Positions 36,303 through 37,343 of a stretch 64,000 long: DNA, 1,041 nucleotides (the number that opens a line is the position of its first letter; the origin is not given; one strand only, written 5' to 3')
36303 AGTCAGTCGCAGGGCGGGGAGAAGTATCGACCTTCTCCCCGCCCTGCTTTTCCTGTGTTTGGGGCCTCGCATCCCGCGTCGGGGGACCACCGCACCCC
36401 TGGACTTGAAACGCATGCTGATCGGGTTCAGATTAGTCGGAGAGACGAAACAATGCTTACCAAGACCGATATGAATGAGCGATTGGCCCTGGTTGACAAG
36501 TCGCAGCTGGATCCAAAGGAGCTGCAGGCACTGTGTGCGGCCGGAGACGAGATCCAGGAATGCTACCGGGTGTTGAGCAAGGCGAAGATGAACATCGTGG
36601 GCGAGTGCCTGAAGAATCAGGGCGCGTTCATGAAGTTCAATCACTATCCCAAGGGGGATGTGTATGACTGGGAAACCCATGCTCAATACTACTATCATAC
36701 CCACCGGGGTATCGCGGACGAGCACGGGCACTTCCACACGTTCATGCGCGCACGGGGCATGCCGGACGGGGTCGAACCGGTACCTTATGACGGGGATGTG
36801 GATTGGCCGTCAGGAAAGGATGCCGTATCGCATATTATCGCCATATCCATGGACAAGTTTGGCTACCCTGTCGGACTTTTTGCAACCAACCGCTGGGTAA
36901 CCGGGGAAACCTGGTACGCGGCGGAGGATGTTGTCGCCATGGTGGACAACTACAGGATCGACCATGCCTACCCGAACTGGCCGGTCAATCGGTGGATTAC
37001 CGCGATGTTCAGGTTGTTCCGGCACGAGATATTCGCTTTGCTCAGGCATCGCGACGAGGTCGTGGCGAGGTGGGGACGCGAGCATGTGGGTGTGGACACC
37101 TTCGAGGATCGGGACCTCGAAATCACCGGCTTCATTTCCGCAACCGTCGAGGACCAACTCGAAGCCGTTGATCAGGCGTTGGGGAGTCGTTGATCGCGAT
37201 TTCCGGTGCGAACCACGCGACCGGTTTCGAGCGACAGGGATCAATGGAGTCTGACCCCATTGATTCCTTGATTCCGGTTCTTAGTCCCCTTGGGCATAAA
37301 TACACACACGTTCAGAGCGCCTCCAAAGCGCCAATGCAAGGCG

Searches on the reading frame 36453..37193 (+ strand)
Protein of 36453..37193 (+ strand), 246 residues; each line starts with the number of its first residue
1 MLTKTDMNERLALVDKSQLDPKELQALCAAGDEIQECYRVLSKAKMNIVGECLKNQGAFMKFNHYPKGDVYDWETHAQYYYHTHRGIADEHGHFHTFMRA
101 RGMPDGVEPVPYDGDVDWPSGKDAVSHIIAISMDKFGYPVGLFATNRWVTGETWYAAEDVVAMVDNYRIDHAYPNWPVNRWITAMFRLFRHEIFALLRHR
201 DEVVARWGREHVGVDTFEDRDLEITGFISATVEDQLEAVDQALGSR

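Call 5: search_protein_families(library=pfam, proteins=[window:36453-37193:+], max_evalue=0.01)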
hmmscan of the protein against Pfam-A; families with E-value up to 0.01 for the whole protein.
window:36453-37193:+ (246 aa): 1 family
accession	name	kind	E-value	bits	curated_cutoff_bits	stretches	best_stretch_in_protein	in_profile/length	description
PF22308.1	DUF6969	-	2.9e-82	275.6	27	1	29-227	2-198/201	Domain of unknown function (DUF6969)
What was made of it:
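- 36453..37193 (+): DUF6969 protein (246 aa). It has no signal peptide and many invariant His/Asp/Glu residues. It is the conserved partner of the NPC genes. Pfam E=2.9e-82: call 5.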

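Call 6: search_protein_families(library=ncbifam, proteins=[window:36453-37193:+], max_evalue=0.01)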
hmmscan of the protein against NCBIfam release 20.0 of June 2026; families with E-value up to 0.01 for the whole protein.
window:36453-37193:+ (246 aa): 0 families

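Call 32: find_homologous_proteins(query=window:36453-37193:+)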
Query window:36453-37193:+ (246 aa): 5948 proteins with E <= 0.001 among 6402 candidates; the best 120 are listed.
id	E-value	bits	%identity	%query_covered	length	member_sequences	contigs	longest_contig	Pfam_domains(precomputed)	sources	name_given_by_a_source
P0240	1.9e-170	583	100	100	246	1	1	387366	PF22308.2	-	-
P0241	1.6e-152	524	88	100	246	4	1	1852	PF22308.2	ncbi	-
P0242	7.5e-150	515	90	98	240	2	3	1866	PF22308.2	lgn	-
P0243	3.3e-144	497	82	100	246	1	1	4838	PF22308.2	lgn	-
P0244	8.6e-144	496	83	100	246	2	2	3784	PF22308.2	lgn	-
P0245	4.4e-141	487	81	100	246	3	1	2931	PF22308.2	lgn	-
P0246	4.5e-139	480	81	99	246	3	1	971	PF22308.2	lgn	-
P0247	1.0e-137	476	82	98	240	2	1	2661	PF22308.2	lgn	-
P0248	9.1e-137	473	80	98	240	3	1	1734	PF22308.2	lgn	-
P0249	2.1e-135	468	79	100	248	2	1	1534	PF22308.2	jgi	-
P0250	2.3e-133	461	79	96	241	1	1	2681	PF22308.2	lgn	-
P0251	2.9e-125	435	75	97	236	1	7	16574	PF22308.2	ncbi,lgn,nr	ncbi:MAG: hypothetical protein MAG794_01830 [Gammaproteobacteria bacterium]|nr:hypothetical protein 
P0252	3.0e-112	392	67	96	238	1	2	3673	PF22308.2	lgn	-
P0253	8.8e-109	381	69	95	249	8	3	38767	PF22308.2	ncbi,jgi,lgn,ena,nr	ncbi:MAG: hypothetical protein OEQ39_05585 [Gammaproteobacteria bacterium]|nr:hypothetical protein [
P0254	1.3e-102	361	64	95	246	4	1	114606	PF22308.2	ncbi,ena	-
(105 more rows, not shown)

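Call 35: search_solved_structures(query=A3, max_evalue=10, show_alignments=2)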
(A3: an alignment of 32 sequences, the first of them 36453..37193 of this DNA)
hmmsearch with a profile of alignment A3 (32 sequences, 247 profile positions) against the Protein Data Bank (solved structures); distinct sequences matched with E-value up to 10: 2.
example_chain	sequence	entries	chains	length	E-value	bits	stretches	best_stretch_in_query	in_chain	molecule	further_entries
1fyh_A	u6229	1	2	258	0.32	13.4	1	9-77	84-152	Interferon gamma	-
7tgh_S2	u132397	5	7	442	0.79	12.1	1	75-114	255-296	NADH dehydrogenase subunit 7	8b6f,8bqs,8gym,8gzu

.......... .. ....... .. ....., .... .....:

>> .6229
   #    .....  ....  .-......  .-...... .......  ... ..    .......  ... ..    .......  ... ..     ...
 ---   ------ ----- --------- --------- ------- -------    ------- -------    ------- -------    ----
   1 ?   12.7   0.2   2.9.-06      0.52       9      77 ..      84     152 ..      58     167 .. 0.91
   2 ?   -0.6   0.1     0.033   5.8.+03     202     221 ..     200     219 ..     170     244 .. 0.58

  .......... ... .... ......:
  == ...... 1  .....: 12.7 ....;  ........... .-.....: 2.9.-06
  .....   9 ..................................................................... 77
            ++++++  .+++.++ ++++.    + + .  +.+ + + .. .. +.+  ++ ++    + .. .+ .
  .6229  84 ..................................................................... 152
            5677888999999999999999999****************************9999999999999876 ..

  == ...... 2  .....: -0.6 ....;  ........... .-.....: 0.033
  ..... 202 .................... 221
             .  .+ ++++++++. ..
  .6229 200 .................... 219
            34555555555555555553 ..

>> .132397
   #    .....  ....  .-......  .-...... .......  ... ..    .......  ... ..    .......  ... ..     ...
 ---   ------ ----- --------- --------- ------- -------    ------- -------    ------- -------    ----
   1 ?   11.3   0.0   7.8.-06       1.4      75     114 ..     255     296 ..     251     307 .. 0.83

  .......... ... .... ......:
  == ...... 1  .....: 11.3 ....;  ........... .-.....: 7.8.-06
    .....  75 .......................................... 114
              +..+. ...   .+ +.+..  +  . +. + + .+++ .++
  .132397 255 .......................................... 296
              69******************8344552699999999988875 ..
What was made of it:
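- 36453..37193 (+): No PDB sequence match: call 35.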

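Call 41: predict_structure(alignment_id=A3)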
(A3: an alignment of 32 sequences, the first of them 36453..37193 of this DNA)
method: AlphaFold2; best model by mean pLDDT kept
length: 246 residues; sequences in the alignment: 32
mean_pLDDT: 88.5   pTM: 0.89
mean pLDDT of the five models: 88.5, 88.4, 88.0, 87.9, 86.8
residues with pLDDT >= 90: 172; 70-90: 48; 50-70: 16; < 50: 10
segments of 3 or more residues with pLDDT < 50: 1-5, 60-63
pLDDT, mean of each block of 10 residues (from residue 1): 52 95 97 98 95 68 59 94 79 93 92 87 92 93 82 92 95 94 98 97 95 90 92 96 92
secondary structure, 60 per line:
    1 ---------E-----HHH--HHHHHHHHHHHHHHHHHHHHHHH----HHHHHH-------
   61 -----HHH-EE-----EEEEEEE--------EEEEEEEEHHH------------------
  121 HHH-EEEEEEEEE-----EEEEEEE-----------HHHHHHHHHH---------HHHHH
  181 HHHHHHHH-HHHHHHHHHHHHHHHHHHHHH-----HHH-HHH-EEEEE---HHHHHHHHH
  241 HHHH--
elements in order: H21-43 H48-53 E77-83 E92-99 E125-133 E139-145 H157-166 H176-188 H190-210 E224-228 H232-244
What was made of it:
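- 36453..37193 (+): Confident AF2 model (pLDDT 88.5, pTM 0.89): call 41.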

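Call 46: fold_search(model_id=the predicted structure, library=pdb)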
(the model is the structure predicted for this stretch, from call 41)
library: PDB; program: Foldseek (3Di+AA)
matches with E <= 10: 100; with E <= 0.001: 0
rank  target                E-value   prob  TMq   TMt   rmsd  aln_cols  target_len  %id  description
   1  1p32_A                7.5e-01  0.02  0.13  0.15  15.9       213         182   11  CRYSTAL STRUCTURE OF HUMAN P32, A DOUGHNUT-SHAPED ACIDIC MITOCHONDRIAL MATRIX PROTEIN (released 1999-04-06)
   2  6gvw_C                1.0e+00  0.04  0.15  0.12  14.3       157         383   11  Crystal structure of the BRCA1-A complex (released 2019-07-10)
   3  6u42_6Y               2.0e+00  0.01  0.12  0.06  20.8       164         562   12  Natively decorated ciliary doublet microtubule (released 2019-11-13)
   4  9dqv_F                2.2e+00  0.02  0.08  0.12  11.9        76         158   16  Structure of western equine encephalitis virus CBA87 VLP in complex with human PCDH10 EC1 (released 2025-03-26)
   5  3bk5                  2.3e+00  0.01  0.10  0.11  16.0        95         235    8  Crystal structure of putative outer membrane lipoprotein-sorting protein domain from Vibrio parahaemolyticus (released 2008-02-05)
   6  6u42_6U               2.3e+00  0.01  0.12  0.07  20.8       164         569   13  Natively decorated ciliary doublet microtubule (released 2019-11-13)
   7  4x7r_A                2.5e+00  0.01  0.12  0.07  16.0       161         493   14  Crystal structure of S. aureus TarM G117R mutant in complex with Fondaparinux, alpha-GlcNAc-glycerol and UDP (released 2015-02-25)
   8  7fik_E                2.5e+00  0.01  0.10  0.03  25.1       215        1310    7  The cryo-EM structure of the CR subunit from X. laevis NPC (released 2022-11-09)
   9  8xaa_F                2.6e+00  0.02  0.14  0.14  18.1       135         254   10  Structure of NAP1 in complex with H2A-H2B (released 2024-12-04)
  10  8xaa_D                3.0e+00  0.05  0.14  0.14   6.3        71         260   13  Structure of NAP1 in complex with H2A-H2B (released 2024-12-04)
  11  6n2g_B                3.0e+00  0.03  0.14  0.13  16.6        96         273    9  Crystal structure of Caenorhabditis elegans NAP1 (released 2019-01-30)
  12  8rbo_B                3.2e+00  0.01  0.13  0.05  14.6       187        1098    9  Cryo-EM structure of Pyrococcus furiosus apo form RNA polymerase contracted clamp conformation (released 2024-04-24)
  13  9cr5_A                3.4e+00  0.06  0.07  0.10   4.2        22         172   32  Crystal structure of GNAT superfamily acetyltransferase PA2271 from Pseudomonas aeruginosa (released 2025-05-28)
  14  8wmb                  3.4e+00  0.01  0.08  0.09  11.6        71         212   14  Crystal Structure of Drosophila melanogaster D46A Dopamine N-Acetyltransferase in Complex with Acetyl-CoA (released 2024-10-02)
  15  7vfl_A                3.4e+00  0.01  0.11  0.06  15.7        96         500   10  Crystal structure of SdgB (UDP, NAG, and O-glycosylated SD peptide-binding form) (released 2021-11-24)
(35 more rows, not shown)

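Call 51: find_related_loci(query=A3, collection=metagenome_contigs, flank=6000)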
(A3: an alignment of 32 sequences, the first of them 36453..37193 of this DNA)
Query A3 (246 aa) in metagenome_contigs; peptide patterns used: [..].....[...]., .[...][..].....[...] (x = any residue, [..] = any of these).
600 stretches matched a pattern (row limit reached: there are more); 582 encode a relative of the query (tblastn E <= 1e-3); the best 80 are kept; 80 distinct loci.
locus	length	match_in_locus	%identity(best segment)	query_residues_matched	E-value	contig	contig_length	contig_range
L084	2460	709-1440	67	3-246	2e-115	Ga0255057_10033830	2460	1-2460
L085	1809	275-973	61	10-244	3e-107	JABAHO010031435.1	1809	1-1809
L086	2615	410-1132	61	7-244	6e-103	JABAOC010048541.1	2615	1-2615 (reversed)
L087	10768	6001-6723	61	7-244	1e-99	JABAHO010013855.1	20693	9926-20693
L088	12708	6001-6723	61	7-244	1e-99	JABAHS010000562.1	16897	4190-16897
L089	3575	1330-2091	56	1-246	6e-100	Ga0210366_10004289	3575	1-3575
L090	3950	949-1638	58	15-244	1e-95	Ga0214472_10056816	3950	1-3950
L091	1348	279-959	59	18-244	4e-102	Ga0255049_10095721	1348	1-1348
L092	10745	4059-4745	57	17-245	1e-94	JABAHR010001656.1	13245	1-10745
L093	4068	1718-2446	56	7-246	1e-94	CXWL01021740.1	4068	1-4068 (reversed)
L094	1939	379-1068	58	15-244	3e-98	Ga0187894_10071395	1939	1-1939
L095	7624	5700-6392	57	13-243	2e-91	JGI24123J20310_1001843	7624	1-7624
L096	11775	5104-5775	60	19-244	4e-91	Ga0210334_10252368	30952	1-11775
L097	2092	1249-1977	55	7-246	4e-95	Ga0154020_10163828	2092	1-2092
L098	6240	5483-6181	56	7-236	5e-91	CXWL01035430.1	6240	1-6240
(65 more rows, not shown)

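Call 63: search_dna_similar(query=window:36453-37193:+, collection=plasmids, mode=protein, max_rows=15)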
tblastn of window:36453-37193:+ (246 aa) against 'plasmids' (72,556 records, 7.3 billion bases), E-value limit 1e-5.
Records with a match: 173; places in all: 174; records where one place covers at least 80% of the query: 145.
Best place of each record, by identity: <60% 173.
By first word of the organism name: Sinorhizobium 108; Burkholderia 49; Azospirillum 13; Skermanella 1; Ciceribacter 1; Neorhizobium 1.
By predicted mobility (MOB-suite, as given by PLSDB): conjugative 63; mobilizable 55; non-mobilizable 55.
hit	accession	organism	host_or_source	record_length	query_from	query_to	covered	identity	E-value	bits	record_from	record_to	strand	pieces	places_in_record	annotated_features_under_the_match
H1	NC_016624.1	Azospirillum lipoferum 4B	-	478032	12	246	96%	51.3%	4e-71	243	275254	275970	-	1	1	hypothetical protein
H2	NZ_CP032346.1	Azospirillum brasilense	soil sample,Agricultural field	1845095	13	243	94%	52.1%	5e-74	251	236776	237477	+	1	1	record has no annotation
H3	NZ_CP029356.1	Azospirillum thermophilum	cell culture,hot spring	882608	13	243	94%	52.1%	7e-74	250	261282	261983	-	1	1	hypothetical protein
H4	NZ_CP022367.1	Azospirillum sp. TSH58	single cell,paddy soils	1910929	13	243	94%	51.7%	1e-73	250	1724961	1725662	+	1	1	record has no annotation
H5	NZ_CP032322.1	Azospirillum argentinense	soil sample,Agricultural field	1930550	13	243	94%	51.7%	2e-73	249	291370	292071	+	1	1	record has no annotation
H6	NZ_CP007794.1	Azospirillum argentinense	Triticum aestivum L.,Root,wheat ...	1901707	13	243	94%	51.7%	4e-73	248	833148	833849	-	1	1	record has no annotation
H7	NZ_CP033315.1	Azospirillum brasilense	rhizosphere soil of Digitaria ...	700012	13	243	94%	51.3%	7e-73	248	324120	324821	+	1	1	hypothetical protein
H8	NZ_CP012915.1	Azospirillum brasilense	Digitaria eriantha,microbe,root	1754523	13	243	94%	51.3%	7e-73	248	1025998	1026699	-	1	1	none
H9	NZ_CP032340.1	Azospirillum brasilense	soil sample,Agricultural field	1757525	13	243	94%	51.3%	7e-73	248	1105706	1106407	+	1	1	none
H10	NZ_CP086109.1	Skermanella mucosa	single cell,crude oil contaminated ...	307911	15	246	94%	51.1%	2e-62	218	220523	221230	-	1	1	hypothetical protein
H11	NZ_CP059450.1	Azospirillum brasilense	Prokaryotes,soil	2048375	13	243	94%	50.4%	1e-71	244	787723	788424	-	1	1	none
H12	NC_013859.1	Azospirillum sp. B510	-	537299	12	239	93%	50.6%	1e-70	241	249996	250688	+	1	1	hypothetical protein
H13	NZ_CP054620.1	Azospirillum oryzae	cell culture,soil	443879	12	239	93%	50.6%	1e-70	241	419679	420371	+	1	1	hypothetical protein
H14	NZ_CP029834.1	Azospirillum ramasamyi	single cell,Cow dung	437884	12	239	93%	49.4%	1e-68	236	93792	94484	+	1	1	hypothetical protein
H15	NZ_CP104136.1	Sinorhizobium sp. C101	Phaseolus vulgaris,cell ...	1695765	25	240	88%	32.6%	5e-32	130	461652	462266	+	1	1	record has no annotation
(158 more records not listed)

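Call 64: get_annotated_region(hit=H1, flank=8000)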
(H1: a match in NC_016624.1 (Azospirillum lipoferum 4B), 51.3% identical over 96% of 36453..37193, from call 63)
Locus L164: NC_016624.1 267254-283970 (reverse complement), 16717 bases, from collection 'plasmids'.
description: Azospirillum lipoferum 4B plasmid AZO_p5, complete sequence
organism: Azospirillum lipoferum 4B (NCBI taxid 862719)
taxonomy: Bacteria; Pseudomonadota; Alphaproteobacteria; Rhodospirillales; Azospirillaceae; Azospirillum; Azospirillum lipoferum; Azospirillum lipoferum 4B
host: -; source: -; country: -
typing (MOB-suite, as given by PLSDB): mobilizable; relaxase MOBP
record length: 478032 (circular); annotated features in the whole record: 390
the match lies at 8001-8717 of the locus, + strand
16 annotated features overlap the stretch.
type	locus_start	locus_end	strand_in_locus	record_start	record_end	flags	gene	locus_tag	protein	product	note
CDS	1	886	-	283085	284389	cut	-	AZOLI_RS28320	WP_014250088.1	acetylornithine deacetylase/succinyl-diaminopimelate desuccinylase family protein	-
CDS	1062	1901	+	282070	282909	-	-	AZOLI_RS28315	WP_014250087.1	2-keto-4-pentenoate hydratase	-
CDS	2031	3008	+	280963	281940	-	-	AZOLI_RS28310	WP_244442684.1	DMT family transporter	GO:0055085 - transmembrane transport [Evidence IEA]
CDS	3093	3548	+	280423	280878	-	-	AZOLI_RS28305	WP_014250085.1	DoxX family protein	-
CDS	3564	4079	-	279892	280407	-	-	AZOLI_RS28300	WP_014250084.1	adenine phosphoribosyltransferase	GO:0009116 - nucleoside metabolic process [Evidence IEA]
CDS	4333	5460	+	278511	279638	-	-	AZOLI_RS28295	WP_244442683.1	MlaE family lipid ABC transporter permease subunit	-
CDS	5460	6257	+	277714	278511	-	-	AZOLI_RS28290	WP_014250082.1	ABC transporter ATP-binding protein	-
CDS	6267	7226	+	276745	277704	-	-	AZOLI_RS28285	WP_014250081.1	MlaD family protein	GO:0015914 - phospholipid transport [Evidence IEA]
CDS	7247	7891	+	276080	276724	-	-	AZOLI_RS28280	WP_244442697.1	ABC-type transport auxiliary lipoprotein family protein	-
CDS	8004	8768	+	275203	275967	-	-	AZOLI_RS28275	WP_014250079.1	hypothetical protein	-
CDS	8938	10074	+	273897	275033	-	-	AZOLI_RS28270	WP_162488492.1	DUF2336 domain-containing protein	-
CDS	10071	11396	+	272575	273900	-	-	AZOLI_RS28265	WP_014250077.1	PAS domain-containing sensor histidine kinase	-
CDS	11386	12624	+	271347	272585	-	-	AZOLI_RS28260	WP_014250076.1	GNAT family N-acetyltransferase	-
CDS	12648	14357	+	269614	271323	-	ade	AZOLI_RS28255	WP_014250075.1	adenine deaminase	GO:0006168 - adenine salvage [Evidence IEA]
CDS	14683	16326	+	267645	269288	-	-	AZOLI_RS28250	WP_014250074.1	CocE/NonD family hydrolase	GO:0008152 - metabolic process [Evidence IEA]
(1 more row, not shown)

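Call 65: search_dna_similar(query=window:36453-37193:+, collection=plasmids, mode=protein, max_rows=25, rows=spread)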
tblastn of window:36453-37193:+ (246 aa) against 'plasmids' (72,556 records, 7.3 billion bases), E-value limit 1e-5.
Records with a match: 173; places in all: 174; records where one place covers at least 80% of the query: 145.
Best place of each record, by identity: <60% 173.
By first word of the organism name: Sinorhizobium 108; Burkholderia 49; Azospirillum 13; Skermanella 1; Ciceribacter 1; Neorhizobium 1.
By predicted mobility (MOB-suite, as given by PLSDB): conjugative 63; mobilizable 55; non-mobilizable 55.
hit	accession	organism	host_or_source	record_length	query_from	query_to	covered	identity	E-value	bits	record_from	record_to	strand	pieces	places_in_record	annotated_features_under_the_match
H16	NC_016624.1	Azospirillum lipoferum 4B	-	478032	12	246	96%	51.3%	4e-71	243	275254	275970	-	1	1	hypothetical protein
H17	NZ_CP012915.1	Azospirillum brasilense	Digitaria eriantha,microbe,root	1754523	13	243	94%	51.3%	7e-73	248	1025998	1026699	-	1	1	none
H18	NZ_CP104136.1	Sinorhizobium sp. C101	Phaseolus vulgaris,cell ...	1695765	25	240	88%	32.6%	5e-32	130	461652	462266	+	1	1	record has no annotation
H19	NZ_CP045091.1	Burkholderia glumae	rice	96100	37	238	82%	34.3%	1e-26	115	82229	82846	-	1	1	hypothetical protein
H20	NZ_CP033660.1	Burkholderia glumae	bacterial cell,diseased rice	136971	37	238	82%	34.3%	1e-26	115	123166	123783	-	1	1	hypothetical protein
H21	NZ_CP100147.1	Burkholderia glumae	cell culture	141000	37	238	82%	34.3%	1e-26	115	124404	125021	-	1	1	hypothetical protein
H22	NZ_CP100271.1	Burkholderia glumae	cell culture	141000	37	238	82%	34.3%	1e-26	115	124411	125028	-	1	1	hypothetical protein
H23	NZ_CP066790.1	Burkholderia glumae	-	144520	37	238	82%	34.3%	1e-26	115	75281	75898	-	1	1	hypothetical protein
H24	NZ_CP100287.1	Burkholderia glumae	cell culture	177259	37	238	82%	34.3%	1e-26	115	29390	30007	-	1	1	hypothetical protein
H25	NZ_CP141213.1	Sinorhizobium meliloti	alfalfa,Isolate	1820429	25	226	82%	33.8%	6e-32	130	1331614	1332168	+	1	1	none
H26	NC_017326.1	Sinorhizobium meliloti SM11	-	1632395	25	226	82%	33.3%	2e-31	129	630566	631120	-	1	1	none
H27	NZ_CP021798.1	Sinorhizobium meliloti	Medicago sativa,Single Cell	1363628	25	226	82%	33.3%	2e-31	128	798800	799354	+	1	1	none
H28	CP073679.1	Sinorhizobium meliloti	Medicago truncatula,cell culture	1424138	25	225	80%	34.2%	4e-23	134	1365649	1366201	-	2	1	none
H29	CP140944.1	Sinorhizobium meliloti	Medicago lupulina,whole organism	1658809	25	226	82%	32.8%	5e-31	127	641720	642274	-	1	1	hypothetical protein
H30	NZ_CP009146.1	Sinorhizobium meliloti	Medicago orbicularis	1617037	25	226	82%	32.8%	6e-31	127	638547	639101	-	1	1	none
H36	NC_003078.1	Sinorhizobium meliloti 1021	-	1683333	25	226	82%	32.4%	2e-30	125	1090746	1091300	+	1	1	none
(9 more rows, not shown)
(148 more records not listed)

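Call 66: get_annotated_region(hit=H36, flank=6000)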
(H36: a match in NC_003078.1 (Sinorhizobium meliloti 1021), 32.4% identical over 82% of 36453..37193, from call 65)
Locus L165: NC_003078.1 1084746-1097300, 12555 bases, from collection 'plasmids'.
description: Sinorhizobium meliloti 1021 plasmid pSymB, complete sequence
organism: Sinorhizobium meliloti 1021 (NCBI taxid 266834)
taxonomy: Bacteria; Pseudomonadota; Alphaproteobacteria; Hyphomicrobiales; Rhizobiaceae; Sinorhizobium; Sinorhizobium meliloti; Sinorhizobium meliloti 1021
host: -; source: -; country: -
typing (MOB-suite, as given by PLSDB): mobilizable; relaxase MOBQ
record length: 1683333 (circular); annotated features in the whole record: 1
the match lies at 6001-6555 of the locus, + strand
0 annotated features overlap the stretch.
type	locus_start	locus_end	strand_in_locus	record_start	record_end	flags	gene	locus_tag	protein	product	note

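Call 67: get_annotated_region(hit=H19, flank=6000)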
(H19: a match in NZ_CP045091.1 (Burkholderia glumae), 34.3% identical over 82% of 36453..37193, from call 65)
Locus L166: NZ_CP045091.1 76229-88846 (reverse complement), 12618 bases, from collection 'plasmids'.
description: Burkholderia glumae strain GX plasmid pWSGX3, complete sequence
organism: Burkholderia glumae (NCBI taxid 337)
taxonomy: Bacteria; Pseudomonadota; Betaproteobacteria; Burkholderiales; Burkholderiaceae; Burkholderia; Burkholderia glumae
host: -; source: rice; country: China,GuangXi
typing (MOB-suite, as given by PLSDB): non-mobilizable
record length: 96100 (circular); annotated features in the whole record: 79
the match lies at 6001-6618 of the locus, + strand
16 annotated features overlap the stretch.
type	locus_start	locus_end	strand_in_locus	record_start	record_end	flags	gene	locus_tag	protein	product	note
CDS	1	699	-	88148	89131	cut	arsS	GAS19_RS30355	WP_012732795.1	arsenosugar biosynthesis radical SAM (seleno)protein ArsS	-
CDS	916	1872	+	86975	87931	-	-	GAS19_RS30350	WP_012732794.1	hypothetical protein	-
CDS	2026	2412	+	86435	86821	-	-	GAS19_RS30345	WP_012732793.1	thioredoxin family protein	-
CDS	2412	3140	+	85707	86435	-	-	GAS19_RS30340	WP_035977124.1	cytochrome c biogenesis CcdA family protein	-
CDS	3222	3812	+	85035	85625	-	-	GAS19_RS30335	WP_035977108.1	sigma-70 family RNA polymerase sigma factor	GO:0006352 - DNA-templated transcription initiation [Evidence IEA]; GO:0006355 - regulation of DNA-templated ...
CDS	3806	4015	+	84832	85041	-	-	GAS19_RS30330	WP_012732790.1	zf-HC2 domain-containing protein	-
CDS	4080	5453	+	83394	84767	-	-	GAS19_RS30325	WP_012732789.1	MFS transporter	GO:0055085 - transmembrane transport [Evidence IEA]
CDS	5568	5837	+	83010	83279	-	-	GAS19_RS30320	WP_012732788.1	hypothetical protein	-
CDS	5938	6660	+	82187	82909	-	-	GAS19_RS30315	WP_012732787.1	hypothetical protein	-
CDS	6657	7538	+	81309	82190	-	-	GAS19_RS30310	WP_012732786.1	S-methyl-5'-thioadenosine phosphorylase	-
CDS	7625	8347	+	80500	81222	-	-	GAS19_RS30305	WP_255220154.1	TIGR04283 family arsenosugar biosynthesis glycosyltransferase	GO:0009058 - biosynthetic process [Evidence IEA]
CDS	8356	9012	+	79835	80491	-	-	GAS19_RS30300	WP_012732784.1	TIGR04282 family arsenosugar biosynthesis glycosyltransferase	GO:0009058 - biosynthetic process [Evidence IEA]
CDS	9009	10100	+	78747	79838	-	-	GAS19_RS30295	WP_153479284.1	FAD-dependent oxidoreductase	-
CDS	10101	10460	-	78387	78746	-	-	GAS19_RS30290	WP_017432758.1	hypothetical protein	-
CDS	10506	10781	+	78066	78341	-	-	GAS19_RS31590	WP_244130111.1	hypothetical protein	-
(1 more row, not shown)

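Call 71: search_protein_families(library=pfam, proteins=[L165:3389-4306:+, L165:4387-5628:+, L165:5950-6579:+, L166:916-1872:+, L166:5938-6660:+, L164:8938-10074:+], max_evalue=0.001)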
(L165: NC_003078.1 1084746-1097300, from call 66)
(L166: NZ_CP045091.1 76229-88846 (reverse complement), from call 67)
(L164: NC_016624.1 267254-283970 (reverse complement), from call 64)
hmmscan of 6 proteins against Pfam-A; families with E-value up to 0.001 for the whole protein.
L165:3389-4306:+ (305 aa): 1 family
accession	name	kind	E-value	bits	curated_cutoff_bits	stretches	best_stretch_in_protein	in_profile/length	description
PF00581.25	Rhodanese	-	2.2e-22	79.8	22.2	2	177-293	1-101/102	Rhodanese-like domain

L165:4387-5628:+ (413 aa): 1 family
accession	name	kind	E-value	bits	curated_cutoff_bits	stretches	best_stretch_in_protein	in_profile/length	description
PF04143.19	Sulf_transp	-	9.2e-77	259.1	27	1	69-397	1-310/310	Sulphur transport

L165:5950-6579:+ (209 aa): 1 family
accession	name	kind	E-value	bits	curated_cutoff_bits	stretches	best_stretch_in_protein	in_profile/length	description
PF22308.1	DUF6969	-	1.1e-71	241.1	27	1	23-205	3-200/201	Domain of unknown function (DUF6969)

L166:916-1872:+ (318 aa): 0 families

L166:5938-6660:+ (240 aa): 1 family
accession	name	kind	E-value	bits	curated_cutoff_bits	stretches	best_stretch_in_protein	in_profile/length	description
PF22308.1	DUF6969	-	8e-54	182.7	27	1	14-216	2-198/201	Domain of unknown function (DUF6969)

L164:8938-10074:+ (378 aa): 1 family
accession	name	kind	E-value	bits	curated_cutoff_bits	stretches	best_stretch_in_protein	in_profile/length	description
PF10098.14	DUF2336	-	1e-74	251.8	34.6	1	95-355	1-259/262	Uncharacterised protein conserved in bacteria (DUF2336)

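Call 89: find_encoding_contigs(protein=P0240, flank=6000, max_places=3)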
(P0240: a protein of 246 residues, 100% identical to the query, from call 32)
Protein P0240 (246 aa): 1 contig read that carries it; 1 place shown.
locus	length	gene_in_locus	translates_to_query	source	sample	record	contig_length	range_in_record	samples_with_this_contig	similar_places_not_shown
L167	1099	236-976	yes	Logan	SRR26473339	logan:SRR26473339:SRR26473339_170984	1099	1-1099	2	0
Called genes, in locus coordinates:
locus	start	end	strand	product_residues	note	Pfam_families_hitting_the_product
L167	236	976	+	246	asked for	PF22308:DUF6969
